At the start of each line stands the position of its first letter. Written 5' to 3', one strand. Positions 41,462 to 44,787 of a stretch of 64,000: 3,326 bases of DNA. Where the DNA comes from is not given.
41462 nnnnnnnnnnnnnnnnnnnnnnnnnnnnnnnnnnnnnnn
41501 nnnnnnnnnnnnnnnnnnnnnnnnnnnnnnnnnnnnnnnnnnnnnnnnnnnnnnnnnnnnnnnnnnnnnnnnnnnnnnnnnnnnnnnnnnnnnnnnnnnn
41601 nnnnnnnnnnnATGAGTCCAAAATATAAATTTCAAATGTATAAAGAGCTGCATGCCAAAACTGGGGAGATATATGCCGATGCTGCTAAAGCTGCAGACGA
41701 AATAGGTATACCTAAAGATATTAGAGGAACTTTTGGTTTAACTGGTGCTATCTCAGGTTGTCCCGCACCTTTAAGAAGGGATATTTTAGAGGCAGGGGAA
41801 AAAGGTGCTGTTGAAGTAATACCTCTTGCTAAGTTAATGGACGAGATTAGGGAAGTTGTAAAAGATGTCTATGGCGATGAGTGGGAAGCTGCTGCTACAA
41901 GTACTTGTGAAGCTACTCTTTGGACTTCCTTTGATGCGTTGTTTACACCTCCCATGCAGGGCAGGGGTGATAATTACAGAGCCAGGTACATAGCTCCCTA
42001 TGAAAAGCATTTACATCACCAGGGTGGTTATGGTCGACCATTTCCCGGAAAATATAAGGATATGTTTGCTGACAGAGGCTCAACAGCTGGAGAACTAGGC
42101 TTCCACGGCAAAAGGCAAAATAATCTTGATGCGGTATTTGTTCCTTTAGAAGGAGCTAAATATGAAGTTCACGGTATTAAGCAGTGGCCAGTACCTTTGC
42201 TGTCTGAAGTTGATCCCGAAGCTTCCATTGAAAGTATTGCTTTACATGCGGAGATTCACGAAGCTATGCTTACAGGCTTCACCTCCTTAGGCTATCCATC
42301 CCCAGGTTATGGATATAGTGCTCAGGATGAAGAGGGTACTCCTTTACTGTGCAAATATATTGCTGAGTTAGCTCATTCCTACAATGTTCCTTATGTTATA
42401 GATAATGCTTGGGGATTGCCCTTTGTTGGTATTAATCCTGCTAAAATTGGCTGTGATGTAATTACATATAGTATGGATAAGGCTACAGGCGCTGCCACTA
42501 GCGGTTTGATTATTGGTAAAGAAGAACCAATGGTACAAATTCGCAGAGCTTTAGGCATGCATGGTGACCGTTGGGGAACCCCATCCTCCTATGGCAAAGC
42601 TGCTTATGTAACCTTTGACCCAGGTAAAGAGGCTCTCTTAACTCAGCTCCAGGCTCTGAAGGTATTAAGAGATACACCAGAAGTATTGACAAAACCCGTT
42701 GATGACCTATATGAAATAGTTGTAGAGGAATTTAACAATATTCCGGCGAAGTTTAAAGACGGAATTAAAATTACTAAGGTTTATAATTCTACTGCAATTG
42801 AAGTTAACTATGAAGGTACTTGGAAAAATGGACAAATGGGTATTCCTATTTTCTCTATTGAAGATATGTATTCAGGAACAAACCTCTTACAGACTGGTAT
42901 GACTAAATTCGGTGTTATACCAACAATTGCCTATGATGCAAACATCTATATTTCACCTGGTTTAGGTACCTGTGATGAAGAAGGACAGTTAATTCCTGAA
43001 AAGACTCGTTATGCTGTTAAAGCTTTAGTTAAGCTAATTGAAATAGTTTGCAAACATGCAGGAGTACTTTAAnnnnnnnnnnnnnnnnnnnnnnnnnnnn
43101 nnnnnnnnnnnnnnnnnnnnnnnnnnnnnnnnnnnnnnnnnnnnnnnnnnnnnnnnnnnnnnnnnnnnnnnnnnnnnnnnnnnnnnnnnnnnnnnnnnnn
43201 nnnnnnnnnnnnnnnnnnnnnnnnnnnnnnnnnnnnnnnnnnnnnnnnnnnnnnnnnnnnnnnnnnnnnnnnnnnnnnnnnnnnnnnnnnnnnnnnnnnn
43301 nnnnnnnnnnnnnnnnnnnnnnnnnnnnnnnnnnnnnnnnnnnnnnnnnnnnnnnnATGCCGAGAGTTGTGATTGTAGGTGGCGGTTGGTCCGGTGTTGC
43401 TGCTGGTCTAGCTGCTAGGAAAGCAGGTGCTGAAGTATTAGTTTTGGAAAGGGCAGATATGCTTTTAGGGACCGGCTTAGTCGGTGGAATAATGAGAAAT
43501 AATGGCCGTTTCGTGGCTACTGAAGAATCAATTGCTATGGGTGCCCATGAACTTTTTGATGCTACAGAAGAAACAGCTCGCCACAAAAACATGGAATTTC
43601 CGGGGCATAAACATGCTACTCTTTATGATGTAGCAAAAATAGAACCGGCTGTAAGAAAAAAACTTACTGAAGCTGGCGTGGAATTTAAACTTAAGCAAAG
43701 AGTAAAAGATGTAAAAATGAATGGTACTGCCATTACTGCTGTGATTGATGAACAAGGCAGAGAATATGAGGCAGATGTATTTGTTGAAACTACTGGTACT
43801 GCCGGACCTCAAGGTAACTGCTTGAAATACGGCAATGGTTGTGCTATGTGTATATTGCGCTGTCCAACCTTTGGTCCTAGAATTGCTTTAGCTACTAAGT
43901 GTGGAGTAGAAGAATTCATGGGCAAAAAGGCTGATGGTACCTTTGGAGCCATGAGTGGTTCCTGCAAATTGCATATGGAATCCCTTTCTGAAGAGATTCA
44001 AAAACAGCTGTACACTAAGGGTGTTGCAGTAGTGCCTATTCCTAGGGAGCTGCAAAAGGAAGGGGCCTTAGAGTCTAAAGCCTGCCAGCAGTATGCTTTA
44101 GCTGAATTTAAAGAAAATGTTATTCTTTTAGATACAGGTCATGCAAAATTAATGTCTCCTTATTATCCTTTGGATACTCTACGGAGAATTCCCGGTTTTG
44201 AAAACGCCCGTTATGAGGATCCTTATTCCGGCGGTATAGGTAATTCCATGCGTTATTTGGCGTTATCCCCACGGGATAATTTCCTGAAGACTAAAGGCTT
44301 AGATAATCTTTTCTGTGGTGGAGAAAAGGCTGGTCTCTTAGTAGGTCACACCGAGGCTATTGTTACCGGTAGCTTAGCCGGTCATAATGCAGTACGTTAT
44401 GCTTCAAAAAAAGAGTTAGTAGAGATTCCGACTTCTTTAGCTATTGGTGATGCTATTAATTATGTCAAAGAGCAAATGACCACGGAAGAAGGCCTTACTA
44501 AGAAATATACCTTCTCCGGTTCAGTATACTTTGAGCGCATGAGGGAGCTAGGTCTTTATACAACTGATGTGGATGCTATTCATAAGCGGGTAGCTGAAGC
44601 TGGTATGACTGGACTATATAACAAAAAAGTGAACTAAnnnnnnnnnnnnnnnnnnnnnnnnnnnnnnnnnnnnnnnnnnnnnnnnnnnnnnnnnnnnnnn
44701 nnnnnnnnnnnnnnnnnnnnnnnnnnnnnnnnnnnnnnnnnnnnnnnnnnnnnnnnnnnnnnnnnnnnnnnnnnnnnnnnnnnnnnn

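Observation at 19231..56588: Family of intergenic word-array elements at eight or more loci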

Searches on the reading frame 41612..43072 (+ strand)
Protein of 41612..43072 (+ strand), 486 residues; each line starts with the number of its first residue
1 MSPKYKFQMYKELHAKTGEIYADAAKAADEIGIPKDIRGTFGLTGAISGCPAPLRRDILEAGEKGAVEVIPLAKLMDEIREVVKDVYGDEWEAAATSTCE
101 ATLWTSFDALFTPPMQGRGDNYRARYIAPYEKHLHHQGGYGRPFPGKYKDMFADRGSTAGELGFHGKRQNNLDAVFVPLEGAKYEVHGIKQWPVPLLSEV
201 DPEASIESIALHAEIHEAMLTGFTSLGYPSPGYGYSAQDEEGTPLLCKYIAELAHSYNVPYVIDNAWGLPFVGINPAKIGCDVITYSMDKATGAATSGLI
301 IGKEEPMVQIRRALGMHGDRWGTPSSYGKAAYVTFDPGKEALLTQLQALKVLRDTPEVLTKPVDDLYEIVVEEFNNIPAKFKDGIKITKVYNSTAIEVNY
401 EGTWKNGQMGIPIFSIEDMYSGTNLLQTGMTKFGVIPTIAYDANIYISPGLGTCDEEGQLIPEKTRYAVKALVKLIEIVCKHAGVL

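Call 15: find_encoding_contigs(protein=window:41612-43072:+, flank=10000, max_places=8)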
Protein window:41612-43072:+ (486 aa): 23 contigs read that carry it; 5 places shown.
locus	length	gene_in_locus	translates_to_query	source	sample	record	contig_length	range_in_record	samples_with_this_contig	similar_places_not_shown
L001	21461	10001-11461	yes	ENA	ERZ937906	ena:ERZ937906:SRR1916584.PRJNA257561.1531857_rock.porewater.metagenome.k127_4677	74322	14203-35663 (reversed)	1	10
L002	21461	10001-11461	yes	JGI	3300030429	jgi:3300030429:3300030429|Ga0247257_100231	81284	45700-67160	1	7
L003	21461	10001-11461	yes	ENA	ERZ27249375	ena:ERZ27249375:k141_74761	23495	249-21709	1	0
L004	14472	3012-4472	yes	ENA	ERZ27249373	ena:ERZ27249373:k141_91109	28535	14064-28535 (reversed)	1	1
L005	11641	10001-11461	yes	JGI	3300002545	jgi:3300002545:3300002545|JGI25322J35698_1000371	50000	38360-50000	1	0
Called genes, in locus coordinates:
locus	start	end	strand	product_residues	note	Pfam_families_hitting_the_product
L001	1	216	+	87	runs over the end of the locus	PF01541:GIY-YIG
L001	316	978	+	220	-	PF03006:HlyIII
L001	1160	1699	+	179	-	PF03412:Peptidase_C39, PF12385:Peptidase_C70, PF13529:Peptidase_C39_2, PF11814:DUF3335 (faint)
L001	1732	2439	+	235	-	-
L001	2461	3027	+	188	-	PF01227:GTP_cyclohydroI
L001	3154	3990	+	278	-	PF00809:Pterin_bind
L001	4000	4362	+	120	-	PF02152:FolB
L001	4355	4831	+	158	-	PF01288:HPPK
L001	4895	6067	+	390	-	PF01963:TraB_PrgY_gumN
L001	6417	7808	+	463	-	-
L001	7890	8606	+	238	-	PF08461:WHD_RNase_R, PF07729:FCD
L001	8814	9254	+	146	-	PF21891:DUF6917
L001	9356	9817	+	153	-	PF14588:YjgF_endoribonc, PF01042:Ribonuc_L-PSP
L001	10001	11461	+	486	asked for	-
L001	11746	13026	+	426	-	PF00070:Pyr_redox (faint), PF01134:GIDA, PF01266:DAO (faint), PF01494:FAD_binding_3 (faint), PF03486:HI0933_like (faint), PF12831:FAD_oxidored, PF07992:Pyr_redox_2 (weak), PF01134:GIDA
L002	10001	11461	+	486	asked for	-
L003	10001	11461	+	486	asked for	-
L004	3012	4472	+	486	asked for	-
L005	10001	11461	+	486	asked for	-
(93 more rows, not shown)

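Call 16: search_protein_families(library=pfam, proteins=[window:41612-43072:+])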
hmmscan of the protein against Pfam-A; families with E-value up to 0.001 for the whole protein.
window:41612-43072:+ (486 aa): 2 families
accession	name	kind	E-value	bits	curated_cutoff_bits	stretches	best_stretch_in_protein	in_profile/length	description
PF00266.25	Aminotran_5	-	3.6e-05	23.4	21.5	1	242-314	153-225/371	Aminotransferase class-V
PF01053.26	Cys_Met_Meta_PP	-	0.00064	18.8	27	0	249-291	158-199/381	Cys/Met metabolism PLP-dependent enzyme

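Call 24: find_related_loci(query=window:41612-43072:+, collection=genome_contigs, flank=10000)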
Query window:41612-43072:+ (486 aa) in genome_contigs; peptide patterns used: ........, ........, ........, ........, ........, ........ (x = any residue, [..] = any of these).
360 stretches matched a pattern; 344 encode a relative of the query (tblastn E <= 1e-3); the best 80 are kept; 79 distinct loci.
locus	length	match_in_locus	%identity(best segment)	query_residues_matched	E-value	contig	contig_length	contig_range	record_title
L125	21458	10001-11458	97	1-486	0e+0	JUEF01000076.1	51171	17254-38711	MAG: Peptococcaceae bacterium BICA1-8 BICA1a_1087318, whole genome shotgun sequence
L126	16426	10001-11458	93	1-486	0e+0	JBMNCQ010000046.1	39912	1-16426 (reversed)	MAG: Peptococcaceae bacterium isolate Bins.048 NODE_2013, whole genome shotgun sequence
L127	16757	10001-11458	93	1-486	0e+0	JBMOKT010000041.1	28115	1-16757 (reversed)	MAG: Bacillota bacterium isolate Betzabe_MAG005 MAG005_41, whole genome shotgun sequence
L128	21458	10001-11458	89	1-486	0e+0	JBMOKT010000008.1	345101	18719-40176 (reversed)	MAG: Bacillota bacterium isolate Betzabe_MAG005 MAG005_8, whole genome shotgun sequence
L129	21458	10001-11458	85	1-486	0e+0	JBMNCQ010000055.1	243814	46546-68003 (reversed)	MAG: Peptococcaceae bacterium isolate Bins.048 NODE_108, whole genome shotgun sequence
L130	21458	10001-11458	85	1-486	0e+0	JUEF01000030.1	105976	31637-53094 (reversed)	MAG: Peptococcaceae bacterium BICA1-8 BICA1a_1035976, whole genome shotgun sequence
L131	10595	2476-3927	78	3-486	0e+0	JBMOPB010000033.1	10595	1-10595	MAG: Bacillota bacterium isolate Betzabe_MAG117 MAG117_33, whole genome shotgun sequence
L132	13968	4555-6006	77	3-486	0e+0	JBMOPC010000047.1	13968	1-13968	MAG: Bacillota bacterium isolate Betzabe_MAG118 MAG118_47, whole genome shotgun sequence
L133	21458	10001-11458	79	1-486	0e+0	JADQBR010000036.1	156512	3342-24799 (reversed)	MAG: Bacillota bacterium isolate Soudan_17 NODE_70_length_156512_cov_14.458906, whole genome shotgun sequence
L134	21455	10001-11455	78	1-485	0e+0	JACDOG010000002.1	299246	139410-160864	MAG: Thermoanaerobacteraceae bacterium isolate GB_MAG15_131 c_000000000021, whole genome shotgun sequence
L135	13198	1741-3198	76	1-486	0e+0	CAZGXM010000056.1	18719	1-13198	MAG TPA_asm: uncultured Thermoanaerobacteraceae bacterium isolate SRP216583_co2_239 genome assembly, contig: NODE_2127_l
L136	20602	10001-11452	75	3-486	0e+0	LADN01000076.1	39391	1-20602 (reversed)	MAG: Peptococcaceae bacterium BRH_c4a BRHa_1000811, whole genome shotgun sequence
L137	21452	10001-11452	76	3-486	0e+0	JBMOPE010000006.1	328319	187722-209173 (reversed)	MAG: Bacillota bacterium isolate Betzabe_MAG120 MAG120_6, whole genome shotgun sequence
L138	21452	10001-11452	75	3-486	0e+0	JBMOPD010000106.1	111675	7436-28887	MAG: Bacillota bacterium isolate Betzabe_MAG119 MAG119_106, whole genome shotgun sequence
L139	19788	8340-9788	77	4-486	0e+0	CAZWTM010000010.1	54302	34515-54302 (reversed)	MAG TPA_asm: uncultured Peptococcaceae bacterium isolate binchicken_co193_91 genome assembly, contig: NODE_236_length_54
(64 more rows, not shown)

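Call 62: find_homologous_proteins(query=window:41612-43072:+, max_evalue=1e-100)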
Query window:41612-43072:+ (486 aa): 1367 proteins with E <= 1e-100 among 8000 candidates; the best 120 are listed.
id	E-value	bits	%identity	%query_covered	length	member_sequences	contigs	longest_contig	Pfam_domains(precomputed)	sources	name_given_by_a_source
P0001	0.0e+0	1099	97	100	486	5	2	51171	-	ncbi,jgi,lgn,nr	ncbi:MAG: hypothetical protein JM58_08950 [Peptococcaceae bacterium BICA1-8]|nr:MAG: hypothetical pr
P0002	0.0e+0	1035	91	100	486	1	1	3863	-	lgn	-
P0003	0.0e+0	1030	91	100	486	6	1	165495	-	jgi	jgi:hypothetical protein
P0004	1.9e-297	1005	88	100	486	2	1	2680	-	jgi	-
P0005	1.1e-286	969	85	100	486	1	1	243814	-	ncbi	ncbi:MAG: hypothetical protein ACOWWO_12825 [Peptococcaceae bacterium]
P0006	2.7e-285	965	85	100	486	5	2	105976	-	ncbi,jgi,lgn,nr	ncbi:MAG: hypothetical protein JM58_03295 [Peptococcaceae bacterium BICA1-8]|nr:MAG: hypothetical pr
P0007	1.1e-283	959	84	100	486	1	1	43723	-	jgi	-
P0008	8.5e-283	957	84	100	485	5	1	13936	-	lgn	-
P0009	9.0e-283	956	83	100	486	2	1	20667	-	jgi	-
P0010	3.5e-278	941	82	99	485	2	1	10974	PF00266.26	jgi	jgi:hypothetical protein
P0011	3.1e-264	895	78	100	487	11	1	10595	-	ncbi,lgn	ncbi:MAG: hypothetical protein ACOY30_04460 [Bacillota bacterium]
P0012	5.4e-262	888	77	100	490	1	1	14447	-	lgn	-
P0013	2.7e-260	882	79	100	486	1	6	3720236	-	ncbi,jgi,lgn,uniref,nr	ncbi:hypothetical protein MFMK1_001762 [Metallumcola ferriviriculae]|uniref:Uncharacterized protein 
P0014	4.7e-259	878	77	100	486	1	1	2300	-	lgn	-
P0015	4.8e-259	878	78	100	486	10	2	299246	-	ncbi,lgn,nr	ncbi:MAG: hypothetical protein H0Z35_02415 [Thermoanaerobacteraceae bacterium]|nr:hypothetical prote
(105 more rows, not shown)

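Call 63: find_encoding_contigs(protein=P0006, flank=10000, max_places=4)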
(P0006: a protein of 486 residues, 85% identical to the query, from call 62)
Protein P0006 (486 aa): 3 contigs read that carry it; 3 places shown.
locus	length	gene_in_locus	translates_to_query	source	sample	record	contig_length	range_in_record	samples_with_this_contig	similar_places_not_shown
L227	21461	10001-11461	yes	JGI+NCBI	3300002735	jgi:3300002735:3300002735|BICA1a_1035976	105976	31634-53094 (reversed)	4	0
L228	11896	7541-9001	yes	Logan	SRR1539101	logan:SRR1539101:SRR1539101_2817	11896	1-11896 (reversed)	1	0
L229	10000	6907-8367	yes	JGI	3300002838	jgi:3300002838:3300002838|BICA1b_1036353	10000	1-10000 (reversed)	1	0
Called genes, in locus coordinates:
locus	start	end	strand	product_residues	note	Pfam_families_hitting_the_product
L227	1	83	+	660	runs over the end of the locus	PF07992:Pyr_redox_2 (faint), PF01266:DAO (faint), PF12831:FAD_oxidored (weak), PF13450:NAD_binding_8 (weak), PF13484:Fer4_16 (weak), PF13237:Fer4_10 (weak), PF12838:Fer4_7, PF13187:Fer4_9 (weak), +7 more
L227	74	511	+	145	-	PF02662:FlpD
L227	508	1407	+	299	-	PF13187:Fer4_9 (faint), PF00037:Fer4 (faint), PF12797:Fer4_2 (faint), PF13183:Fer4_8, PF13534:Fer4_17 (weak)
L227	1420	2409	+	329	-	PF12797:Fer4_2 (faint), PF00037:Fer4 (faint), PF17179:Fer4_22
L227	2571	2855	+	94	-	PF01541:GIY-YIG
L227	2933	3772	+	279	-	PF00175:NAD_binding_1, PF10418:DHODB_Fe-S_bind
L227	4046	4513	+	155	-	-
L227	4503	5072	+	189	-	PF04647:AgrB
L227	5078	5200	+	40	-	-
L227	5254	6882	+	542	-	PF00990:GGDEF, PF13487:HD_5, PF01966:HD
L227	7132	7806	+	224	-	PF01972:SDH_protease, PF25145:NfeD1b_N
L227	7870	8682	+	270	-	PF02811:PHP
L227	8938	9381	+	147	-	PF21891:DUF6917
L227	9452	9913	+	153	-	PF14588:YjgF_endoribonc, PF01042:Ribonuc_L-PSP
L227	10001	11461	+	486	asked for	-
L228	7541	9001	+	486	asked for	-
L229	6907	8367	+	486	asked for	-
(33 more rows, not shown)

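Call 64: find_encoding_contigs(protein=P0003, flank=10000, max_places=2)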
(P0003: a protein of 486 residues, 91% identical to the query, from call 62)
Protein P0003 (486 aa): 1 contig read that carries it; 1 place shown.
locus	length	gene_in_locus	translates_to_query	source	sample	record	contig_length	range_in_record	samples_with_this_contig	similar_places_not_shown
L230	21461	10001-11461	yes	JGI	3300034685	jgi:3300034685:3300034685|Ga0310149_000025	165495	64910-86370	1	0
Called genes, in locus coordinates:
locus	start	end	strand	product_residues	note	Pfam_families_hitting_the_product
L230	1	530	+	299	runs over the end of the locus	PF13534:Fer4_17 (faint), PF13183:Fer4_8 (weak)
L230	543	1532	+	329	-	PF12797:Fer4_2 (faint), PF17179:Fer4_22, PF00037:Fer4 (weak)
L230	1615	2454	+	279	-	PF00970:FAD_binding_6 (weak), PF00175:NAD_binding_1, PF10418:DHODB_Fe-S_bind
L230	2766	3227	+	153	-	-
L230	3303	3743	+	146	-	-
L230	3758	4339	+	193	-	PF04647:AgrB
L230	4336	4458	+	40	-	-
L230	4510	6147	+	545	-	PF00990:GGDEF, PF01966:HD, PF13487:HD_5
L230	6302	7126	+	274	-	PF01972:SDH_protease, PF25145:NfeD1b_N, PF01343:Peptidase_S49 (weak)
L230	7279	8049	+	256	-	PF02811:PHP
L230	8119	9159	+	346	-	PF01699:Na_Ca_ex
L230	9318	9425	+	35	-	-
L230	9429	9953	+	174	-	PF14588:YjgF_endoribonc, PF01042:Ribonuc_L-PSP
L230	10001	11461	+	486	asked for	-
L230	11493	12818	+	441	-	PF00890:FAD_binding_2 (weak), PF01134:GIDA, PF01266:DAO (weak), PF01494:FAD_binding_3 (weak), PF03486:HI0933_like (weak), PF07992:Pyr_redox_2 (weak), PF12831:FAD_oxidored, PF01134:GIDA, +1 more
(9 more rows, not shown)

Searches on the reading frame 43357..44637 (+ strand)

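Call 16: search_protein_families(library=pfam, proteins=[window:43357-44637:+])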
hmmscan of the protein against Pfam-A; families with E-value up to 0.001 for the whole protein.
window:43357-44637:+ (426 aa): 9 families
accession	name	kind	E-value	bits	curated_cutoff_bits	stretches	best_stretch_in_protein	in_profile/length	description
PF01134.28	GIDA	-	1.9e-32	113.2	22.1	2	4-227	2-217/391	Glucose inhibited division protein A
PF12831.13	FAD_oxidored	-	1e-15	58.4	27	1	4-149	2-147/416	FAD dependent oxidoreductase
PF07992.20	Pyr_redox_2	-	2.5e-12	47.3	26.1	2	94-148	184-237/291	Pyridine nucleotide-disulphide oxidoreductase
PF00070.33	Pyr_redox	-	2.5e-07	31.5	22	1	3-55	1-59/82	Pyridine nucleotide-disulphide oxidoreductase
PF03486.20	HI0933_like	-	6e-06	26.3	50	1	3-149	2-165/244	HI0933-like protein Rossmann domain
PF01266.30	DAO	-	9.7e-06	25.8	27.9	0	3-49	1-49/353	FAD dependent oxidoreductase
PF01494.25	FAD_binding_3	-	1.3e-05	25.1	22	1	3-136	3-143/349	FAD binding domain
PF13450.12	NAD_binding_8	-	0.0003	21.4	21.9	1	6-35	1-30/68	NAD(P)-binding Rossmann-like domain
PF13738.12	Pyr_redox_3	-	0.00063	19.5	30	0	5-147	1-133/305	Pyridine nucleotide-disulphide oxidoreductase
